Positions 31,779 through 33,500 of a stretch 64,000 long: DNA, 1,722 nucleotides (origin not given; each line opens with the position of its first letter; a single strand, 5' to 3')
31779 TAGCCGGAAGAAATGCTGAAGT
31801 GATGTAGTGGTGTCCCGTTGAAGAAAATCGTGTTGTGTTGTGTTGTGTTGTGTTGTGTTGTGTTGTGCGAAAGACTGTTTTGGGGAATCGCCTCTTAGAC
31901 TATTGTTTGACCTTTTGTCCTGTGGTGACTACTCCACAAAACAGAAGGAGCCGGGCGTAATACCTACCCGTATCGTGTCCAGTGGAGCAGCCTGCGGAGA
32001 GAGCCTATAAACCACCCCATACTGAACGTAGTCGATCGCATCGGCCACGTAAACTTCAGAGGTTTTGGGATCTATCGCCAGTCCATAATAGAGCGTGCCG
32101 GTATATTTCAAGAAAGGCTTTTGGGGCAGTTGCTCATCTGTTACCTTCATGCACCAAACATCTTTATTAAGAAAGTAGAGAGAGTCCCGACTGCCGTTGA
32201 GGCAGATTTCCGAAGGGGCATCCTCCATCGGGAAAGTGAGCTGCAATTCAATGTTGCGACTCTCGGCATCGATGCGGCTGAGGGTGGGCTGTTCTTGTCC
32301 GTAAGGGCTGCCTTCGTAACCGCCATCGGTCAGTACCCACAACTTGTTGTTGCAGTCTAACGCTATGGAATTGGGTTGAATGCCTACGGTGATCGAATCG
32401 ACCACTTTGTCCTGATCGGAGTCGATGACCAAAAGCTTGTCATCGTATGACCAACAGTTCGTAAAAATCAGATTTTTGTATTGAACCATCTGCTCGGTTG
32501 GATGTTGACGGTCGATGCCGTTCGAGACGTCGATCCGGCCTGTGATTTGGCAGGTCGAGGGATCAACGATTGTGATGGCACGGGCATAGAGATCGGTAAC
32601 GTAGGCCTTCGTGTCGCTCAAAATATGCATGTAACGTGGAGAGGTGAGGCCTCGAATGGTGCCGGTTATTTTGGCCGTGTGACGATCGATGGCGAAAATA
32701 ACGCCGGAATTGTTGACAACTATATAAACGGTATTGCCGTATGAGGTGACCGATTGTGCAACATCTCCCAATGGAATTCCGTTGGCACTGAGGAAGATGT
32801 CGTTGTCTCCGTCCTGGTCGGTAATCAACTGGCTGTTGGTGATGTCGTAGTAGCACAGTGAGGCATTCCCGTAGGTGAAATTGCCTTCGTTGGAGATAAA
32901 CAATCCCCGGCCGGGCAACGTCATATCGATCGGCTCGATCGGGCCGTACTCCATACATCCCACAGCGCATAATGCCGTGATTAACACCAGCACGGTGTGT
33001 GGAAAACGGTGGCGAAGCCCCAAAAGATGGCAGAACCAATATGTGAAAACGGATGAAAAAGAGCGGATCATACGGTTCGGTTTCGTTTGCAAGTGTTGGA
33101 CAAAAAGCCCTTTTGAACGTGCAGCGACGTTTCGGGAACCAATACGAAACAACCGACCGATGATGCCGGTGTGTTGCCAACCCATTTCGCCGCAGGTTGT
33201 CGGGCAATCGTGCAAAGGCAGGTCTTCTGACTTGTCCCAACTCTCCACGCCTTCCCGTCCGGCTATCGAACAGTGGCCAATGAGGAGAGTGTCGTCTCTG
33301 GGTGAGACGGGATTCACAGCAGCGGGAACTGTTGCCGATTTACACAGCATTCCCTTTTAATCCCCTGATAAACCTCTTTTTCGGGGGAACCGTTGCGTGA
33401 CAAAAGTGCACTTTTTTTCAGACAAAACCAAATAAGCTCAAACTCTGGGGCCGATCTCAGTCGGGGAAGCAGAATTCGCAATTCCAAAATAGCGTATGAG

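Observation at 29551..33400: Cobalamin-uptake module (B12 riboswitch, BtuG-like propeller lipoprotein, BtuB-like TonB receptor) that the ORF track misannotates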

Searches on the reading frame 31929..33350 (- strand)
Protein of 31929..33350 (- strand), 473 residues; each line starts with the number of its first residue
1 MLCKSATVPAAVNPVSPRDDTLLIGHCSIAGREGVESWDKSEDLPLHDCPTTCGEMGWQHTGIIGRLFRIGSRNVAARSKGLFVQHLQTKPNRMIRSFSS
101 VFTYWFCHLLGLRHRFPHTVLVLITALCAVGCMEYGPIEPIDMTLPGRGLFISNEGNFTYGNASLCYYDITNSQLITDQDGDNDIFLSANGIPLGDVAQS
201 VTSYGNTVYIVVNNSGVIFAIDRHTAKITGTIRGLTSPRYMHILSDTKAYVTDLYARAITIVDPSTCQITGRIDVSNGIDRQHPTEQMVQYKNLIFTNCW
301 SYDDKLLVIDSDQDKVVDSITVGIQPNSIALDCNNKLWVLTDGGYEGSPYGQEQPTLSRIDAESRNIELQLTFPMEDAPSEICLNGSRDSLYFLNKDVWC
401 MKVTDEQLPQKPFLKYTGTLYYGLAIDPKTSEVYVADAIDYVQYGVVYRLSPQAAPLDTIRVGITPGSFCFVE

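Call 6: search_protein_families(library=pfam, proteins=[window:31929-33071:-], max_evalue=0.01)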
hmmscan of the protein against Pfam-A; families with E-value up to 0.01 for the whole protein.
window:31929-33071:- (380 aa): 3 families
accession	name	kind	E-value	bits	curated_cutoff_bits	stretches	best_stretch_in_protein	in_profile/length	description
PF16819.11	DUF5074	-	4.9e-18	65.7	27.2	1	56-304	2-256/353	Domain of unknown function (DUF5074)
PF05096.18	Glu_cyclase_2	-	6.6e-05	22.9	22.3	1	104-229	84-206/249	Glutamine cyclotransferase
PF21783.3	YNCE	-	0.0016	18.2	27.1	0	116-160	85-129/339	YNCE-like beta-propeller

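Call 7: search_protein_families(library=ncbifam, proteins=[window:31929-33071:-], max_evalue=0.01)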
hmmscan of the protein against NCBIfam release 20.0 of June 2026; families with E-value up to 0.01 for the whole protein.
window:31929-33071:- (380 aa): 4 families
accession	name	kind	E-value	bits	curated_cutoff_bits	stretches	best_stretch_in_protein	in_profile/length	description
TIGR03866.1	PQQ_ABC_repeats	subfamily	7.7e-10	38.3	287.3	1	111-248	9-142/310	PQQ-dependent catabolism-associated beta-propeller protein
NF052280.1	7_blade_YncE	equivalog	1e-08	34.4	400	1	113-243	183-311/338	7-bladed beta-propeller protein YncE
TIGR02276.1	beta_rpt_yvtn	repeat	1.5e-07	31.3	27.85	1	209-239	12-42/42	beta-propeller repeat protein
NF052340.1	hydrazine_beta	equivalog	2.5e-05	23.5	560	1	144-240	34-126/372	hydrazine synthase subunit beta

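Call 8: search_solved_structures(query=window:31929-33071:-, max_evalue=1, show_alignments=2)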
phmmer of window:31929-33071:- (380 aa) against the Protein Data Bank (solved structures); distinct sequences matched with E-value up to 1: 15.
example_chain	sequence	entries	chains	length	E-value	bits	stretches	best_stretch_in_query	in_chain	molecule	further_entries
8p97_B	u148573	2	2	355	1.6e-115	389.5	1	27-378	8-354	Putative surface layer protein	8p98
8bmx_D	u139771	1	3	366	1.3e-113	383.1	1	37-378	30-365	YncE family protein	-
8bn0_A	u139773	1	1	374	1.4e-113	383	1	32-378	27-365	Putative surface layer protein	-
8bmy_A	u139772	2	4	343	1.3e-112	379.8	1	39-378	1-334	Putative surface layer protein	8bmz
8okv_B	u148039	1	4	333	3.2e-111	375.3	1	53-378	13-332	Putative surface layer protein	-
8puj_A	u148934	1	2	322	6.8e-111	374.2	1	54-378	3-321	YncE family protein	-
8baz_A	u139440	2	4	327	7.9e-111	374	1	55-378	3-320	Surface layer protein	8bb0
8bai_A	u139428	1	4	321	1e-110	373.6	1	55-378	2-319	Surface layer protein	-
3dsm_A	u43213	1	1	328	1e-110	373.6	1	55-378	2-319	uncharacterized protein BACUNI_02894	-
8ptd_A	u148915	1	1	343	6.3e-08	35.3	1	57-286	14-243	YncE family protein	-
8ptf_A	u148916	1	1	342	6.5e-08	35.3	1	57-286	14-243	YncE family protein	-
8blw_B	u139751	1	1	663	6.2e-07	32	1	57-272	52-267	YncE family protein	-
3vgz_A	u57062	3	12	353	0.014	17.7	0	110-244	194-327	Uncharacterized protein YncE | PQQ-dependent catabolism-associated beta-propeller protein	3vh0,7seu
5c2v_B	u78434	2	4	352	0.37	13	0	154-243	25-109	HYDRAZINE SYNTHASE BETA SUBUNIT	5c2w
3r4c_A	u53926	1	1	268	0.58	12.4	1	73-128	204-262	Hydrolase, haloacid dehalogenase-like hydrolase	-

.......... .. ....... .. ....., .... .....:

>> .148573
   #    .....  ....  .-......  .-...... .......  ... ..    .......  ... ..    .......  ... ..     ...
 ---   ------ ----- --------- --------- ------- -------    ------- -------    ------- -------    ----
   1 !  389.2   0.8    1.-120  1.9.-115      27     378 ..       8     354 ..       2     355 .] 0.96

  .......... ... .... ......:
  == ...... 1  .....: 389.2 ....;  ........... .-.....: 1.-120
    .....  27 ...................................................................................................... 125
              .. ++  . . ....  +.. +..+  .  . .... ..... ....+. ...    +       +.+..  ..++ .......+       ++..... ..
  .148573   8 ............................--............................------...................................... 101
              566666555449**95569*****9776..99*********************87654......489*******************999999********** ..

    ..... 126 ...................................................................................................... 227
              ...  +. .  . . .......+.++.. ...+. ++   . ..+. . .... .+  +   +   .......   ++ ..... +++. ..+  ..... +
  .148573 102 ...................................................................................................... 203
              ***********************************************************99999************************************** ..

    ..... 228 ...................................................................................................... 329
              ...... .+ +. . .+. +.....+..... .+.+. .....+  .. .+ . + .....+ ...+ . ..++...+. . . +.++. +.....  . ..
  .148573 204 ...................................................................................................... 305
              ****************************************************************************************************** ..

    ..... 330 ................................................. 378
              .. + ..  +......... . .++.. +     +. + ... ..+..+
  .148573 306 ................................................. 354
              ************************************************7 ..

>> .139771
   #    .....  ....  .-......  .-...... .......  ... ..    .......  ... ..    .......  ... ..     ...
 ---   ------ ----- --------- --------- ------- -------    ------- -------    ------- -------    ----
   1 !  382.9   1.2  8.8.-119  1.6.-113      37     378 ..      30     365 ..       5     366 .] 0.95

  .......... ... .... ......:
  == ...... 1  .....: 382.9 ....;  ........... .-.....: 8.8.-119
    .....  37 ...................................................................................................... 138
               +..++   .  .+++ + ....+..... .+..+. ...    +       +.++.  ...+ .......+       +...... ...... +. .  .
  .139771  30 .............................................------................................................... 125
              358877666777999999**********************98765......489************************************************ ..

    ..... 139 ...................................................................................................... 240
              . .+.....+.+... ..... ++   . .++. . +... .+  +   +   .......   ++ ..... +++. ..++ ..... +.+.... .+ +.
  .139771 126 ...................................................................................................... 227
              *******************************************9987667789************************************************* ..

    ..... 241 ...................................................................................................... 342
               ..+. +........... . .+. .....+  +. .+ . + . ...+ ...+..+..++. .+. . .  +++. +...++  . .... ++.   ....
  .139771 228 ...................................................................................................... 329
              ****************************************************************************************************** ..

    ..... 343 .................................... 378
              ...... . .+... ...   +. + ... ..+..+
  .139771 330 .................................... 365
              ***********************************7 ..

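Call 18: find_encoding_contigs(protein=window:31929-33071:-, flank=8000, max_places=6)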
Protein window:31929-33071:- (380 aa): no gene with exactly this product is on record in the collection.

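Call 19: find_encoding_contigs(protein=window:31929-33350:-, flank=3000, max_places=4)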
Protein window:31929-33350:- (473 aa): 15 contigs read that carry it; 3 places shown.
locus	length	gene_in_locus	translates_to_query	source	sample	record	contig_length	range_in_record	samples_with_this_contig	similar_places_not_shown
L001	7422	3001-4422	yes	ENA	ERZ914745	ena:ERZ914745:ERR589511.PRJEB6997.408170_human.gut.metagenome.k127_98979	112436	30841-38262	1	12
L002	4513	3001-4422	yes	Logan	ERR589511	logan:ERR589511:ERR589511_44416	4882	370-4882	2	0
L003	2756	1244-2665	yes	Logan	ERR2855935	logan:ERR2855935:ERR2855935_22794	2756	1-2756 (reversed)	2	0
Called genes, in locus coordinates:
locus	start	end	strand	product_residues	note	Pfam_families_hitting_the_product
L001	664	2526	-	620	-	PF00682:HMGL-like, PF02436:PYC_OADA, PF00364:Biotin_lipoyl, PF25984:BSH_YknX (faint)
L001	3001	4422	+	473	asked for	PF16819:DUF5074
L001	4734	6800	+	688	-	PF07715:Plug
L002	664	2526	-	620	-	PF00682:HMGL-like, PF02436:PYC_OADA, PF00364:Biotin_lipoyl, PF25984:BSH_YknX (faint)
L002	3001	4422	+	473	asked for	PF16819:DUF5074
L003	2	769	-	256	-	?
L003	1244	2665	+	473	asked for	PF16819:DUF5074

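Call 20: find_related_loci(query=window:31929-33071:-, collection=genome_contigs, flank=10000)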
Query window:31929-33071:- (380 aa) in genome_contigs; peptide patterns used: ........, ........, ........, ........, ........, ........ (x = any residue, [..] = any of these).
177 stretches matched a pattern; 27 encode a relative of the query (tblastn E <= 1e-3); 27 distinct loci.
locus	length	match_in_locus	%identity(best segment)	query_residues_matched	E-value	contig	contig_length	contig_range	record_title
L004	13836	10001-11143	83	1-380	0e+0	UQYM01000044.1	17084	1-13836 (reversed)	uncultured Alistipes sp. isolate UMGS763 genome assembly, contig: NODE_1705_length_17084_cov_5.095191, whole genome shot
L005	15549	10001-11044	56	25-378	1e-133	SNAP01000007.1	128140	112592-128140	Marinilabiliaceae bacterium JC040 scaffold_6, whole genome shotgun sequence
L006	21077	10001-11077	58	20-378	7e-133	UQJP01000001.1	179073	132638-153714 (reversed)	uncultured Odoribacter sp. isolate UMGS346 genome assembly, contig: NODE_25_length_179073_cov_10.2815, whole genome shot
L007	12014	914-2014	55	12-378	9e-133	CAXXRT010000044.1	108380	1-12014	MAG: Marinifilaceae bacterium isolate 33d5628b-5a91-4dd6-8f06-1354c736e2d9 genome assembly, contig: contig_44, whole gen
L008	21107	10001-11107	54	11-378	7e-124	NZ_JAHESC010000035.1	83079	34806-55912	Dawidia soli strain PWU37 NODE_35_length_83079_cov_9.780367, whole genome shotgun sequence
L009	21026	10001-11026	55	34-378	2e-121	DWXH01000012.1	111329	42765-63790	MAG TPA_asm: Candidatus Alistipes merdigallinarum isolate 2432 ChiHile24__C63041_L111329_SAMN08010152, whole genome shot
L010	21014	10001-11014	56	38-378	5e-121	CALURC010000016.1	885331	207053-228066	MAG: uncultured Alistipes sp. isolate E37__bin182 genome assembly, contig: E37__k127_1607319, whole genome shotgun seque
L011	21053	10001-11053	51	26-378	5e-118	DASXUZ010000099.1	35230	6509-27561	MAG TPA_asm: Prolixibacteraceae bacterium isolate SMAG_U4731 k141_208652, whole genome shotgun sequence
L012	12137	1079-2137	50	27-378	5e-118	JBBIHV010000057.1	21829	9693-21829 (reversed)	MAG: Sunxiuqinia sp. isolate SIF170217_bin_122 NODE_2721_length_21829_cov_8.534628, whole genome shotgun sequence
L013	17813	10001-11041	54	30-380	1e-117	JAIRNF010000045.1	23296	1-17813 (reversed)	MAG: Prevotellaceae bacterium isolate Cd354_bin17 k119_780618, whole genome shotgun sequence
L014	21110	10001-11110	50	18-378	2e-116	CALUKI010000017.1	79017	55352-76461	MAG: uncultured Alistipes sp. isolate E16__bin154 genome assembly, contig: E16__k127_962403, whole genome shotgun sequen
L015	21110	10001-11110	51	15-378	3e-115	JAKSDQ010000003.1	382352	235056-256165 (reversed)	MAG: Cytophagales bacterium isolate MAG.99 k141_12496111, whole genome shotgun sequence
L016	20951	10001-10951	57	55-378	6e-114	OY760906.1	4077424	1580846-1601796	MAG: Bacteroidales bacterium isolate 68ad28d8-9785-4e35-8572-44786b46fd48 genome assembly, chromosome: 1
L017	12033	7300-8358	49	27-379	8e-114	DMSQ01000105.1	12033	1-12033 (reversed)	MAG TPA_asm: Prolixibacteraceae bacterium isolate UBA9940 contig_14041, whole genome shotgun sequence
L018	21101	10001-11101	49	13-378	2e-112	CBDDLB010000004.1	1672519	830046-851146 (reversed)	MAG: Bacteroidales bacterium isolate 5b4c7415-97b6-4acf-9de4-4614e48eac80 genome assembly, contig: contig_4, whole genom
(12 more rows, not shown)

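Call 37: search_protein_families(library=pfam, proteins=[L009:13131-14987:-, L009:15020-16801:-, L009:17269-20112:-, L009:8704-9495:+, L009:9947-11032:+], max_evalue=0.0001)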
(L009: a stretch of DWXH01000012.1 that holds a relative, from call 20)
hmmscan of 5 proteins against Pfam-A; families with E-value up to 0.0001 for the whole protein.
L009:13131-14987:- (618 aa): 3 families
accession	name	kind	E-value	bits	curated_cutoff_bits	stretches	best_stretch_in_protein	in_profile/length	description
PF12799.13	LRR_4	-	2.7e-25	88.2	27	1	215-252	1-40/44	Leucine Rich repeats (2 copies)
PF02368.24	Big_2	-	6.7e-10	39.2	22.8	1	51-127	1-78/79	Bacterial Ig-like domain (group 2)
PF23952.1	LRR_EndoS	-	6.2e-05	23.6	27.9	0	163-255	18-104/116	Endo-beta-N-acetylglucosaminidase EndoS LRR domain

L009:15020-16801:- (593 aa): 3 families
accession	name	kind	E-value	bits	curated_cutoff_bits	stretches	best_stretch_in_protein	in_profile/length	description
PF16819.11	DUF5074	-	1.1e-26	94.2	27.2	1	233-572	11-338/353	Domain of unknown function (DUF5074)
PF00801.26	PKD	-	1.2e-05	25.7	23.5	1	59-123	11-76/80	PKD domain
PF16820.11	PKD_3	-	8.4e-05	22.8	26.3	0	58-109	14-63/68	PKD-like domain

L009:17269-20112:- (947 aa): 1 family
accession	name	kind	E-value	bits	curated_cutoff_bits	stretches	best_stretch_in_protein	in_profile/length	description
PF12708.12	Pect-lyase_RHGA_epim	-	7e-08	33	27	1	476-513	2-40/213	Rhamnogalacturonase A/epimerase, pectate lyase-like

L009:8704-9495:+ (263 aa): 1 family
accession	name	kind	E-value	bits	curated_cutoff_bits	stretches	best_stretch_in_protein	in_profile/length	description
PF06439.18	3keto-disac_hyd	-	3.8e-52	177.5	26.8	1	45-261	2-187/187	3-keto-disaccharide hydrolase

L009:9947-11032:+ (361 aa): 2 families
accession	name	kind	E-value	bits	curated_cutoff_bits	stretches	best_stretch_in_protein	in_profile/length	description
PF16819.11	DUF5074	-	5.8e-25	88.5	27.2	1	42-350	1-339/353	Domain of unknown function (DUF5074)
PF05096.18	Glu_cyclase_2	-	1.1e-05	25.5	22.3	1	144-210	141-206/249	Glutamine cyclotransferase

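Call 42: find_homologous_proteins(query=window:31929-33071:-, max_evalue=1e-30)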
Query window:31929-33071:- (380 aa): 5406 proteins with E <= 1e-30 among 8000 candidates; the best 120 are listed.
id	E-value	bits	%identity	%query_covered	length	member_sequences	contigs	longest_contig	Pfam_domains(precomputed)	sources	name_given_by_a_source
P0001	4.8e-258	873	99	100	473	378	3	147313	PF16819.12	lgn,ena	-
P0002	4.3e-212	722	83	100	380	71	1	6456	PF16819.12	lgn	-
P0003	6.6e-211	718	88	92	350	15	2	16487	PF16819.12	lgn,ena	-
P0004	5.6e-181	620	76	90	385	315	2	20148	PF16819.12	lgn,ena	-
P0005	5.5e-176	603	74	90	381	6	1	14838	PF16819.12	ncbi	-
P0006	4.8e-167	574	71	90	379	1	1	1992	PF16819.12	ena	-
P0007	1.0e-136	474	62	93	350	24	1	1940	PF16819.12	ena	-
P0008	2.3e-136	473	58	94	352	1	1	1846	PF16819.12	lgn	-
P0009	4.3e-136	472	58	94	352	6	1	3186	PF16819.12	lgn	-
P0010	9.6e-136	471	61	90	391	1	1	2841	PF16819.12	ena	-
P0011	2.1e-134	466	60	92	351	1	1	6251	PF16819.12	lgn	-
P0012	2.1e-133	463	58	97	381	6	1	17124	PF05096.19,PF16819.12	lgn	-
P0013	3.0e-133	463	57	94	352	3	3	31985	PF16819.12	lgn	-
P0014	3.2e-133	463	60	94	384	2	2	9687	PF16819.12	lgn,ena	-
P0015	5.2e-133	462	60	91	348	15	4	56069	PF16819.12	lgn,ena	-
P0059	2.3e-124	433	57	89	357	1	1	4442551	PF16819.12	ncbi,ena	-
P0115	5.4e-119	416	53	94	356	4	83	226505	PF05096.19,PF16819.12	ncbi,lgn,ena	-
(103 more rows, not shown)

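Call 43: find_encoding_contigs(protein=P0115, flank=9000, max_places=2)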
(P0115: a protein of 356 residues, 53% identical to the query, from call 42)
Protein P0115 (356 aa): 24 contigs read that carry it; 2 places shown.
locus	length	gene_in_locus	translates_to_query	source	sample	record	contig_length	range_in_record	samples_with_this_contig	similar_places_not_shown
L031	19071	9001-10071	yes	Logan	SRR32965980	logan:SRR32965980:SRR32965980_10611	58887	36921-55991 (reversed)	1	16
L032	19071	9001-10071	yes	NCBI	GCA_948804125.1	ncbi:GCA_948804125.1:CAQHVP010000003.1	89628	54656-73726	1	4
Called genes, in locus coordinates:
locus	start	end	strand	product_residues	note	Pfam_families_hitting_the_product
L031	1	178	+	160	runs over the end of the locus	PF14014:DUF4230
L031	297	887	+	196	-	-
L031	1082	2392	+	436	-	PF03721:UDPG_MGDP_dh_N, PF00984:UDPG_MGDP_dh, PF03720:UDPG_MGDP_dh_C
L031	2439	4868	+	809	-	PF00912:Transgly, PF28500:PBP_middle, PF00905:Transpeptidase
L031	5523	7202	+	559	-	PF16378:DUF4988, PF14717:DUF4465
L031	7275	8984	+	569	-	PF16820:PKD_3, PF00801:PKD (faint), PF16820:PKD_3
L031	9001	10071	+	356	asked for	PF05096:Glu_cyclase_2 (faint), PF16819:DUF5074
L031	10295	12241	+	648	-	PF07715:Plug, PF00593:TonB_dep_Rec_b-barrel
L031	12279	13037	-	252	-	PF13505:OMP_b-brl, PF13568:OMP_b-brl_2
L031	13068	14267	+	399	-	PF00112:Peptidase_C1, PF03051:Peptidase_C1_2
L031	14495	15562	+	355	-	-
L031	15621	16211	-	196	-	PF02545:Maf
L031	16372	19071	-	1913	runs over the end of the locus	PF13734:Inhibitor_I69, PF01640:Peptidase_C10, PF13306:LRR_5, PF13855:LRR_8 (faint), PF13306:LRR_5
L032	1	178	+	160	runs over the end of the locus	PF14014:DUF4230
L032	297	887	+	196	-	-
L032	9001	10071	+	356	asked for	PF05096:Glu_cyclase_2 (faint), PF16819:DUF5074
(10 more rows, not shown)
